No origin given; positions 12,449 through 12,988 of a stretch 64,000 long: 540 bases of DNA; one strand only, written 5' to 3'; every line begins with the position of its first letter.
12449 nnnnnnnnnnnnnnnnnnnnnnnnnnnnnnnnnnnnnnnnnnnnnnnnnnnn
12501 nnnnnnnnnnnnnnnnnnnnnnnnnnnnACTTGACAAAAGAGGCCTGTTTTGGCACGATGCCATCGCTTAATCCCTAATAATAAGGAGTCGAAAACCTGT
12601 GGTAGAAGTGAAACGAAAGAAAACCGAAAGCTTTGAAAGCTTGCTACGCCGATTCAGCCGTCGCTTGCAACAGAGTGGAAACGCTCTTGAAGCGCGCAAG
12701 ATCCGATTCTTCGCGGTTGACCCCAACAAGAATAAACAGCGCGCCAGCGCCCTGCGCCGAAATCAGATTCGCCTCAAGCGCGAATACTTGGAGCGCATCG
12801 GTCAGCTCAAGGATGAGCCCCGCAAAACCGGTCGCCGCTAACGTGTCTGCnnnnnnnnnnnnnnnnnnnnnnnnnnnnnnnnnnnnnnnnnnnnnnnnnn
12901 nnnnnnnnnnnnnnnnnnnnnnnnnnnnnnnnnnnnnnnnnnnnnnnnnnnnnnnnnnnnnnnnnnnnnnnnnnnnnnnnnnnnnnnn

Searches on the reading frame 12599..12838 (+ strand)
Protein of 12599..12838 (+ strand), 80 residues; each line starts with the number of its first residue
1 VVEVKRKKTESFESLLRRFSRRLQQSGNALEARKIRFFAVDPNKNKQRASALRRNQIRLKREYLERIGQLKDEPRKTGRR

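Call 3: search_protein_families(library=pfam, proteins=[window:12599-12838:+], max_evalue=0.1)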
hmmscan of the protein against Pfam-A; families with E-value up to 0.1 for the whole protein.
window:12599-12838:+ (80 aa): 1 family
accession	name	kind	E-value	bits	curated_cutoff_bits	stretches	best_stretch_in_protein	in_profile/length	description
PF01165.25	Ribosomal_S21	-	2.6e-05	24.3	27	1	4-56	2-54/55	Ribosomal protein S21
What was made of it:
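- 12599..12841 (+): rpsU (ribosomal protein bS21), the usual upstream partner of yqeY. Pfam PF01165 E 2.6e-5, 24.3 bits, just under the gathering score (call 3).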
